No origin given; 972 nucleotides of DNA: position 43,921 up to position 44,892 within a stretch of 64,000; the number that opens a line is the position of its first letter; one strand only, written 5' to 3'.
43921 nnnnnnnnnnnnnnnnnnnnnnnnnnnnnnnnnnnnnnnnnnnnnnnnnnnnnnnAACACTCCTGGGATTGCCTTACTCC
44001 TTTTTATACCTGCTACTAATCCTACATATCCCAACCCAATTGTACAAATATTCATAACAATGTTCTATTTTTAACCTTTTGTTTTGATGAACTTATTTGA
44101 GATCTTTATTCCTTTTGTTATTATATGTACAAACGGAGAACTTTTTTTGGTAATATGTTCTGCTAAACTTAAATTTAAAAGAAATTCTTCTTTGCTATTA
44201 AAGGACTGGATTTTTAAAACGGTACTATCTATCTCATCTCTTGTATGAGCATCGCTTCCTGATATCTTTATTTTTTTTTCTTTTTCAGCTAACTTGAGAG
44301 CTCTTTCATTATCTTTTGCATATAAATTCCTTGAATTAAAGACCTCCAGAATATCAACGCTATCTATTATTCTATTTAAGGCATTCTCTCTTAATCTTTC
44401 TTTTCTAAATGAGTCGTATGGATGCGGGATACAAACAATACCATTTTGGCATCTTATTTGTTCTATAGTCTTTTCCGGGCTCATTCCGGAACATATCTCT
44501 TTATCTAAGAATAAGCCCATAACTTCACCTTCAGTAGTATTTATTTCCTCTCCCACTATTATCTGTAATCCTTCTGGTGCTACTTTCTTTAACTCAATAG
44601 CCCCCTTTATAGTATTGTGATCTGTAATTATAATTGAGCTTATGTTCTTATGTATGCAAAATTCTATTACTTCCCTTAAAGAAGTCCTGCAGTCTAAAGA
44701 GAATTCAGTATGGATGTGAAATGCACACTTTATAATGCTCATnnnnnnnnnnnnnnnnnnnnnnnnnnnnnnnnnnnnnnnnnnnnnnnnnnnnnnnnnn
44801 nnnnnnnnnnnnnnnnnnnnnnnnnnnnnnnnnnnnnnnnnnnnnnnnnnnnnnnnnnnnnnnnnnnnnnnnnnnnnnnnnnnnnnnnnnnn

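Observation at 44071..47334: UbiA-type phosphoribosyl/polyprenyl-phosphate transferase + SMR-like flippase + ArnT-like GT-C transferase + PHP phosphoesterase: a lipid-linked pentose donor pathway inside the EPS locus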

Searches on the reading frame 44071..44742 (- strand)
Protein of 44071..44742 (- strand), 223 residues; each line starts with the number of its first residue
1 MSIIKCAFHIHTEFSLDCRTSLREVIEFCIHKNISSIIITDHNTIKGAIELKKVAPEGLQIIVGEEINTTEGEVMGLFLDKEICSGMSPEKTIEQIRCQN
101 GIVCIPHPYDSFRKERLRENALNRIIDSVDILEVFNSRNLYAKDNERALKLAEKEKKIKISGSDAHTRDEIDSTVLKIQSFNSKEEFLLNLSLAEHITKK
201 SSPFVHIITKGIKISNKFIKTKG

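Call 3: search_protein_families(library=pfam, proteins=[window:44071-44742:-], max_evalue=0.01)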
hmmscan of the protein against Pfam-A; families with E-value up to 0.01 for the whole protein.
window:44071-44742:- (223 aa): 2 families
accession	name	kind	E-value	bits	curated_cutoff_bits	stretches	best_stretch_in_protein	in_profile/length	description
PF02811.25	PHP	-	2.1e-11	44.9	26.4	1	8-100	2-71/164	PHP domain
PF13263.12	PHP_C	-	1.8e-05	24.6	21.3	1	144-187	3-47/56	PHP-associated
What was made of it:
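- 44071..44742 (-): Soluble PHP-family metal-dependent phosphoesterase. Candidate polyprenyl-P-ribose-5-phosphate 5-phosphatase (the PRP step). Its start overlaps the GT-C stop by 4 nt. Pfam PHP and PHP_C (call 3).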

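Call 4: search_protein_families(library=ncbifam, proteins=[window:44071-44742:-], max_evalue=0.01)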
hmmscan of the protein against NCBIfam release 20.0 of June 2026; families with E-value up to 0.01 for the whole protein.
window:44071-44742:- (223 aa): 17 families
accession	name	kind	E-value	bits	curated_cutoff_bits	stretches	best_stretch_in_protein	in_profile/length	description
NF038032.1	CehA_McbA_metalo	domain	5.4e-13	49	80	1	5-167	4-180/315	CehA/McbA family metallohydrolase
NF045780.1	TrlF_fam_ATP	equivalog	3.5e-10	39.3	350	1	5-189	7-217/944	TrlF family AAA-like ATPase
TIGR01856.1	hisJ_fam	subfamily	9.3e-07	28.8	90.2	1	7-45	2-40/252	histidinol-phosphatase HisJ family protein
NF007079.0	PRK09532.1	equivalog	1.7e-06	26.6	1525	1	7-73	5-73/876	DNA polymerase III subunit alpha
NF005298.0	PRK06826.1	equivalog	2.8e-06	25.3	1260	1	7-71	7-73/1151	DNA polymerase III subunit alpha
TIGR00594.1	polc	superfamily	5e-06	24.8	434.35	1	8-73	4-71/1022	DNA polymerase III subunit alpha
NF005617.0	PRK07374.1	equivalog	1.1e-05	23.6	1653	1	7-74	5-74/1170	DNA polymerase III subunit alpha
NF004226.0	PRK05673.1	equivalog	2.2e-05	22.5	1002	1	8-72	9-75/1146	DNA polymerase III subunit alpha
NF047791.1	RNaseRnm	equivalog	5e-05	22.7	375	1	8-70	5-69/275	RNase RNM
NF041577.1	nside_bi_sphtase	equivalog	8.7e-05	21.8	400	1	6-70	4-68/276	3',5'-nucleoside bisphosphate phosphatase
NF004086.0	PRK05588.1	equivalog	0.00013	22.1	321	1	9-43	5-38/255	histidinol phosphate phosphatase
TIGR01405.1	polC_Gram_pos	equivalog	0.00014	19.7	1043.45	1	7-71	106-172/1211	DNA polymerase III subunit alpha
NF006702.0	PRK09248.1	domain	0.00084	18.9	264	0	6-43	5-42/246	PHP domain-containing protein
NF045781.1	Spaf1101_AAA_ATP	equivalog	0.00086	17.8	475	0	29-56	101-128/836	Spaf_1101 family AAA-like ATPase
NF006375.0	PRK08609.1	equivalog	0.00094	17.9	426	1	4-44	335-374/571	DNA polymerase/3'-5' exonuclease PolX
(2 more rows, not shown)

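Call 10: search_solved_structures(query=window:44071-44742:-, max_evalue=1, show_alignments=2)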
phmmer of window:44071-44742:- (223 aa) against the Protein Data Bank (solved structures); distinct sequences matched with E-value up to 1: 7.
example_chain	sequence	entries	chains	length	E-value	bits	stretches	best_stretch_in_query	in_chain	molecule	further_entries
2anu_A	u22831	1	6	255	0.00066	22.7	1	5-62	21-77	hypothetical protein TM0559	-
3f2b_A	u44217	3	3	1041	0.0046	19.9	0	7-74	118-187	DNA-directed DNA polymerase III alpha chain | GEOBACILLUS KAUSTOPHILUS DNA POLC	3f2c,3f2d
8b9z_W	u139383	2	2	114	0.13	15.2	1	17-53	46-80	NADH dehydrogenase [ubiquinone] 1 alpha subcomplex subunit 6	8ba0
8esw_A6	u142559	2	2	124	0.15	15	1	17-53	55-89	NADH dehydrogenase [ubiquinone] 1 alpha subcomplex subunit 6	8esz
3l2b_A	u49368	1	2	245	0.21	14.5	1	50-122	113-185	Probable manganase-dependent inorganic pyrophosphatase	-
3l31_A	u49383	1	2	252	0.23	14.4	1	50-122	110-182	Probable manganase-dependent inorganic pyrophosphatase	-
4a6p_A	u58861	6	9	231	0.8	12.6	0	100-160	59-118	DNA REPAIR AND RECOMBINATION PROTEIN RADA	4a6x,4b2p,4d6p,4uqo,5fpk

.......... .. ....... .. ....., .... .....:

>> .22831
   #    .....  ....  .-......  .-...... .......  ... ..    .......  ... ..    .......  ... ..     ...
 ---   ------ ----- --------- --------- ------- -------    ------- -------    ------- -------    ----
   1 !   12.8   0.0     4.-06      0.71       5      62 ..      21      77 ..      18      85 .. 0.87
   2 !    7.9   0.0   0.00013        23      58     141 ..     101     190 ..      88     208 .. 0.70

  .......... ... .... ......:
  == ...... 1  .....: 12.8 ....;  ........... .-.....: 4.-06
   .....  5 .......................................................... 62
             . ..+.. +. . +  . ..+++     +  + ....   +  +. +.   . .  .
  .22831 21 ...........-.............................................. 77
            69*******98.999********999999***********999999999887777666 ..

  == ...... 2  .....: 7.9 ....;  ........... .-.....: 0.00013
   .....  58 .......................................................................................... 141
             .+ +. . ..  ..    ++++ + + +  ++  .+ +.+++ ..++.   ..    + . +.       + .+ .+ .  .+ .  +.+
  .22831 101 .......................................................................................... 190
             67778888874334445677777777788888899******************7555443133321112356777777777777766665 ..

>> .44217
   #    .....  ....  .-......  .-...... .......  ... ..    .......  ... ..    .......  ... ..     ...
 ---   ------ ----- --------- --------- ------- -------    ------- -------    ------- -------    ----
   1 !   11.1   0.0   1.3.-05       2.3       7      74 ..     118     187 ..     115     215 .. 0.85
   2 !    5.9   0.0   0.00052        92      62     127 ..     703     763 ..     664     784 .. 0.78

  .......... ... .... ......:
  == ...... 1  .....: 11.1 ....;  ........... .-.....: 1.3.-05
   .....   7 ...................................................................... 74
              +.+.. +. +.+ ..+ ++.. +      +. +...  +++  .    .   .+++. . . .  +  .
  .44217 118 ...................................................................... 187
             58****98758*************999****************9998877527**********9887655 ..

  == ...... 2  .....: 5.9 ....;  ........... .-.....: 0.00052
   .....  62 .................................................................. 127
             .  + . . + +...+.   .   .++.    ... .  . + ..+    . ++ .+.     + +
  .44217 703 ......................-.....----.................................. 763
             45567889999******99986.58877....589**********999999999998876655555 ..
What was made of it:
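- Tried and rejected: The PHP found only weak hits (call 10).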

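Call 17: find_homologous_proteins(query=window:44071-44742:-, max_evalue=0.00001)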
Query window:44071-44742:- (223 aa): 166 proteins with E <= 0.00001 among 576 candidates; the best 120 are listed.
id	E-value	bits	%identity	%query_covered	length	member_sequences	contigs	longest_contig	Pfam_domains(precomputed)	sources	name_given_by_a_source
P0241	1.8e-139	480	100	100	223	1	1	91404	PF02811.27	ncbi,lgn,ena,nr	ncbi:MAG: PHP domain-containing protein [Candidatus Omnitrophica bacterium]|nr:PHP domain-containing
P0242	4.5e-56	208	48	97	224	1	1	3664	PF13263.13,PF02811.27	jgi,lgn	jgi:hypothetical protein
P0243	9.0e-55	204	47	92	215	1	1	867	PF13263.13,PF02811.27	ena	-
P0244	1.7e-54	203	47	92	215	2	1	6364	PF13263.13,PF02811.27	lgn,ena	-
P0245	1.7e-54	203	49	95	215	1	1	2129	PF13263.13,PF02811.27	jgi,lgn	jgi:hypothetical protein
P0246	2.5e-54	202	46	97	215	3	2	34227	PF13263.13,PF02811.27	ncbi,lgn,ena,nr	ncbi:MAG TPA: PHP domain-containing protein [Dehalococcoidia bacterium]|nr:PHP domain-containing pro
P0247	3.5e-54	202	44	96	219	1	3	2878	PF13263.13,PF02811.27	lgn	-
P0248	3.0e-51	192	42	97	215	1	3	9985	PF13263.13,PF02811.27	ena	-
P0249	5.3e-51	191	45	93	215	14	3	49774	PF13263.13,PF02811.27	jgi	-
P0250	7.2e-51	191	46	95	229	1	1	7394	PF13263.13,PF02811.27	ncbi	-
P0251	7.5e-51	191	44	97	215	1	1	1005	PF13263.13,PF02811.27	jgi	-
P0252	1.0e-50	190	44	97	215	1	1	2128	PF13263.13,PF02811.27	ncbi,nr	ncbi:MAG: PHP domain-containing protein [Dehalococcoidia bacterium]|nr:PHP domain-containing protein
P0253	1.1e-50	190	45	93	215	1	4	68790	PF13263.13,PF02811.27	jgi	-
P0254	1.1e-50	190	45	93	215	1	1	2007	PF13263.13,PF02811.27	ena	-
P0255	1.2e-50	190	45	95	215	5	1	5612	PF13263.13,PF02811.27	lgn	-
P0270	1.9e-49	186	44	92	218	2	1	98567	PF13263.13,PF02811.27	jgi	-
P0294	9.4e-44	168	41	96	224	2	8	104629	PF13263.13,PF02811.27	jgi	jgi:predicted metal-dependent phosphoesterase TrpH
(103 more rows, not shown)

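Call 18: find_encoding_contigs(protein=P0246, flank=7000, max_places=1)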
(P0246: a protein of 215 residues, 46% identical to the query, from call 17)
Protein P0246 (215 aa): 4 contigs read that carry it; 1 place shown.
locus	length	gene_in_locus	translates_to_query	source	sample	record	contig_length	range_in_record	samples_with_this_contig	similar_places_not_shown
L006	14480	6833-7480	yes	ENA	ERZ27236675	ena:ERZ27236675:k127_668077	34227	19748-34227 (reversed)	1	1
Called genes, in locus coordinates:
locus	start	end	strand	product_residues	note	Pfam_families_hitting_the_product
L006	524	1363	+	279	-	PF01734:Patatin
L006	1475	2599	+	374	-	PF02481:DNA_processg_A, PF17782:WHD_DprA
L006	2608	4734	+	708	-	PF01751:Toprim, PF01131:Topoisom_bac, PF01396:Zn_ribbon_Top1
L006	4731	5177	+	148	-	PF01220:DHquinase_II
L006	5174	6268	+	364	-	PF01321:Creatinase_N, PF00557:Peptidase_M24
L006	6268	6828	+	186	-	PF08207:EFP_N, PF01132:EFP, PF09285:Elong-fact-P_C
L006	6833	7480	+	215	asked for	PF02811:PHP, PF13263:PHP_C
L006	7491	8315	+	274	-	PF00551:Formyl_trans_N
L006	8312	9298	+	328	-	PF00702:Hydrolase (faint), PF12710:HAD (faint)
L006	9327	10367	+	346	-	PF00294:PfkB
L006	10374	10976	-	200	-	PF00574:CLP_protease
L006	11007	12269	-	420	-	PF05697:Trigger_N, PF05698:Trigger_C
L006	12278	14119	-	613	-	PF01336:tRNA_anti-codon, PF00152:tRNA-synt_2, PF02938:GAD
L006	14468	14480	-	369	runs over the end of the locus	PF01702:TGT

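Call 19: find_encoding_contigs(protein=P0270, flank=7000, max_places=1)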
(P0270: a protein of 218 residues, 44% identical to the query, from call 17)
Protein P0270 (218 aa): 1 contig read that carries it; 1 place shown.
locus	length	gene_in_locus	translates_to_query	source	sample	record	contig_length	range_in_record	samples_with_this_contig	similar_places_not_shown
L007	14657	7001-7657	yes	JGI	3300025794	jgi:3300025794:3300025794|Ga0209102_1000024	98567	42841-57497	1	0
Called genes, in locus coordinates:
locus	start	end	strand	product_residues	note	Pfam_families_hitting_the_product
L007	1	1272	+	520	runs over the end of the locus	PF01979:Amidohydro_1, PF07969:Amidohydro_3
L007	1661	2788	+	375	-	PF02481:DNA_processg_A, PF17782:WHD_DprA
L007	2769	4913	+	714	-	PF01751:Toprim, PF01131:Topoisom_bac, PF01396:Zn_ribbon_Top1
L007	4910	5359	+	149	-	PF01220:DHquinase_II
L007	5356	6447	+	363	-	PF01321:Creatinase_N, PF00557:Peptidase_M24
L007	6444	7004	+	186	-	PF08207:EFP_N, PF01132:EFP, PF09285:Elong-fact-P_C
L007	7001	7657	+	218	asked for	PF02811:PHP, PF13263:PHP_C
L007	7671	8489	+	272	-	PF00551:Formyl_trans_N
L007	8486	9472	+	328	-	PF00702:Hydrolase (weak), PF12710:HAD (faint)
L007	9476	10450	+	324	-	PF00294:PfkB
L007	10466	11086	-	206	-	PF00574:CLP_protease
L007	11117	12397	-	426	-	PF05697:Trigger_N, PF05698:Trigger_C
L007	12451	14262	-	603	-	PF01336:tRNA_anti-codon, PF00152:tRNA-synt_2, PF02938:GAD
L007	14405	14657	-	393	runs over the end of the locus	PF01702:TGT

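Call 20: find_encoding_contigs(protein=P0294, flank=7000, max_places=1)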
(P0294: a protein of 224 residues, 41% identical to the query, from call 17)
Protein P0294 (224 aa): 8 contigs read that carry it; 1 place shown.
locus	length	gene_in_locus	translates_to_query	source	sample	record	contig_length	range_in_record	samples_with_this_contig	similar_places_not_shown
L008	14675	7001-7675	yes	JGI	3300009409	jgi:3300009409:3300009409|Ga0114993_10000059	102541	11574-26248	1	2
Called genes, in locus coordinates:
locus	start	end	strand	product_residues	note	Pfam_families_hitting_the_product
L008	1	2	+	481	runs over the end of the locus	PF01370:Epimerase, PF13460:NAD_binding_10, PF08338:DUF1731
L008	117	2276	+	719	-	PF01751:Toprim, PF01131:Topoisom_bac, PF01396:Zn_ribbon_Top1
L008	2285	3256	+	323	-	PF02899:Phage_int_SAM_1, PF00589:Phage_integrase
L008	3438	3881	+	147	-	PF01220:DHquinase_II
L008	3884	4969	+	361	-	PF01321:Creatinase_N, PF00557:Peptidase_M24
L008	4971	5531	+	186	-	PF08207:EFP_N, PF01132:EFP, PF09285:Elong-fact-P_C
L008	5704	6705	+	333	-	PF02601:Exonuc_VII_L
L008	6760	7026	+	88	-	PF02609:Exonuc_VII_S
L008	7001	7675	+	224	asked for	PF02811:PHP, PF13263:PHP_C (weak)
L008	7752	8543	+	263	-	PF00551:Formyl_trans_N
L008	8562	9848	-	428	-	PF06689:zf-C4_ClpX, PF01078:Mg_chelatase (faint), PF00004:AAA, PF07724:AAA_2, PF07728:AAA_5 (weak), PF10431:ClpB_D2-small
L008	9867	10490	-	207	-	PF00574:CLP_protease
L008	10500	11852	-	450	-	PF05697:Trigger_N, PF05698:Trigger_C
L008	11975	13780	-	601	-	PF01336:tRNA_anti-codon, PF00152:tRNA-synt_2, PF02938:GAD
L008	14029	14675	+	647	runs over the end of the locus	PF00496:SBP_bac_5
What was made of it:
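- The closest database relatives of the PHP (41-48% identical, Dehalococcoidia) sit in a housekeeping context, EF-P-PHP-formyltransferase-HAD-PfkB, without UbiA (calls 18-20).
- Tried and rejected: The three looked up at first (P0246, P0270, P0294) turned out to be Dehalococcoidia housekeeping genes (calls 18-20).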

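Call 58: predict_structure(alignment_id=A5)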
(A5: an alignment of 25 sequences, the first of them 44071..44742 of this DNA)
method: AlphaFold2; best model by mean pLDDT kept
length: 223 residues; sequences in the alignment: 25
mean_pLDDT: 96.9   pTM: 0.91
mean pLDDT of the five models: 96.9, 96.7, 96.4, 95.8, 95.8
residues with pLDDT >= 90: 215; 70-90: 7; 50-70: 1; < 50: 0
segments of 3 or more residues with pLDDT < 50: none
pLDDT, mean of each block of 10 residues (from residue 1): 96 97 98 98 98 98 99 99 98 99 98 95 98 97 97 98 97 98 98 97 93 91 72
secondary structure, 60 per line:
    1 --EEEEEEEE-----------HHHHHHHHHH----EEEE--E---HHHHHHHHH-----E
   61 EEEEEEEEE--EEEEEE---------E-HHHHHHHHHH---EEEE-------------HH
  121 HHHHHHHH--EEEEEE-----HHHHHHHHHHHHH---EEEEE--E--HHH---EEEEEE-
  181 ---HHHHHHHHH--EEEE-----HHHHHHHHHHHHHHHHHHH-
elements in order: E3-10 H22-31 E36-39 H46-54 E60-69 E72-77 H89-98 E102-105 H119-128 E131-136 H142-154 E158-162 E174-179 H184-192 E195-198 H204-222
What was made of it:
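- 44071..44742 (-): Model pLDDT 96.9 (call 58).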

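Call 61: fold_search(model_id=the predicted structure, library=pdb)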
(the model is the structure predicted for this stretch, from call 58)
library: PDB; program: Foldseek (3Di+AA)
matches with E <= 10: 884; with E <= 0.001: 28
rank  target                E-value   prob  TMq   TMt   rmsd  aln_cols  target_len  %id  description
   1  2anu_A                6.1e-13  1.00  0.67  0.67   7.2       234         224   19  Crystal structure of Predicted metal-dependent phosphoesterase (PHP family) (tm0559) from THERMOTOGA MARITIMA at 2.40  (released 2005-10-18)
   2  2anu_E                1.2e-12  1.00  0.67  0.67   7.2       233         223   19  Crystal structure of Predicted metal-dependent phosphoesterase (PHP family) (tm0559) from THERMOTOGA MARITIMA at 2.40  (released 2005-10-18)
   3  2anu_C                2.3e-12  1.00  0.66  0.66   7.4       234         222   20  Crystal structure of Predicted metal-dependent phosphoesterase (PHP family) (tm0559) from THERMOTOGA MARITIMA at 2.40  (released 2005-10-18)
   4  2anu_F                6.4e-12  1.00  0.67  0.67   7.3       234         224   19  Crystal structure of Predicted metal-dependent phosphoesterase (PHP family) (tm0559) from THERMOTOGA MARITIMA at 2.40  (released 2005-10-18)
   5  2anu_B                1.5e-11  1.00  0.66  0.67   7.3       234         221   19  Crystal structure of Predicted metal-dependent phosphoesterase (PHP family) (tm0559) from THERMOTOGA MARITIMA at 2.40  (released 2005-10-18)
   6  2anu_D                1.8e-11  1.00  0.66  0.67   6.8       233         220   19  Crystal structure of Predicted metal-dependent phosphoesterase (PHP family) (tm0559) from THERMOTOGA MARITIMA at 2.40  (released 2005-10-18)
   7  7ug9                  1.6e-10  1.00  0.58  0.63   3.5       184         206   21  Crystal structure of RNase AM PHP domain (released 2022-08-31)
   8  3e38_B                2.8e-10  1.00  0.73  0.49   3.5       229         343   17  CRYSTAL STRUCTURE OF A TWO-DOMAIN PROTEIN CONTAINING PREDICTED PHP-LIKE METAL-DEPENDENT PHOSPHOESTERASE (BVU_3505) FRO (released 2008-10-07)
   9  7rty_A                7.4e-10  1.00  0.69  0.64   4.7       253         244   15  Crystal Structure of PsfC from Pseudomonas syringae PB-5123 (released 2021-09-15)
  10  9etk                  1.0e-09  1.00  0.57  0.47   4.5       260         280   15  Crystal structure of Vibrio cholerae RNase AM (released 2024-09-11)
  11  3e0f                  1.1e-09  1.00  0.60  0.48   5.1       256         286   18  Crystal structure of a putative metal-dependent phosphoesterase (bad_1165) from bifidobacterium adolescentis atcc 15703  (released 2008-09-02)
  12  3e38_A                1.4e-09  1.00  0.73  0.49   3.5       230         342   17  CRYSTAL STRUCTURE OF A TWO-DOMAIN PROTEIN CONTAINING PREDICTED PHP-LIKE METAL-DEPENDENT PHOSPHOESTERASE (BVU_3505) FRO (released 2008-10-07)
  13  3o0f                  2.4e-09  1.00  0.60  0.48   5.5       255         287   18  Crystal structure of a putative metal-dependent phosphoesterase (BAD_1165) from bifidobacterium adolescentis atcc 15703  (released 2010-08-25)
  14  3f2b_A                2.3e-07  1.00  0.56  0.14   4.4       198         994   16  DNA Polymerase PolC from Geobacillus kaustophilus complex with DNA, dGTP, Mg and Zn (released 2009-01-20)
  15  3f2c_A                3.2e-07  1.00  0.56  0.14   4.7       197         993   18  DNA Polymerase PolC from Geobacillus kaustophilus complex with DNA, dGTP and Mn (released 2009-01-20)
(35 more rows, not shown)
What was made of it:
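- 44071..44742 (-): Nearest solved structures are TM0559, RNase AM and the Cv1693 pAp phosphatase (call 61).
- On PHP (polymerase and histidinol phosphatase) metal-dependent phosphoesterases: The model has pLDDT 96.9, and PHP structures are the top matches (calls 58, 61).
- The characterised proteins among its structural neighbours act on phosphorylated ribose, namely pAp phosphatase and RNase AM (call 61). Structural neighbours include RNase AM and a pAp phosphatase (call 61).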

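Call 63: find_encoding_contigs(protein=P0250, flank=7000, max_places=1)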
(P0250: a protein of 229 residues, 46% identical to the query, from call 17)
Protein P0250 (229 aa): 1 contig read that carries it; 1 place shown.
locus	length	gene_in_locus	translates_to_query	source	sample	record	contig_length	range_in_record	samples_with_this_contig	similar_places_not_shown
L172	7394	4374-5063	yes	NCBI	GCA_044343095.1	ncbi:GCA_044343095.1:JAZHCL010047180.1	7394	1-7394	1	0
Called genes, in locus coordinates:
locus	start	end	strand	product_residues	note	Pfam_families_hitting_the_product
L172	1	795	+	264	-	?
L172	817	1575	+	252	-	PF05050:Methyltransf_21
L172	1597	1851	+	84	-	-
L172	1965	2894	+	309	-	PF01040:UbiA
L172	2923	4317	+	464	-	PF02310:B12-binding, PF04055:Radical_SAM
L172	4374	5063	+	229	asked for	PF02811:PHP, PF13263:PHP_C (weak)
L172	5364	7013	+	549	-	-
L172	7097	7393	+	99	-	?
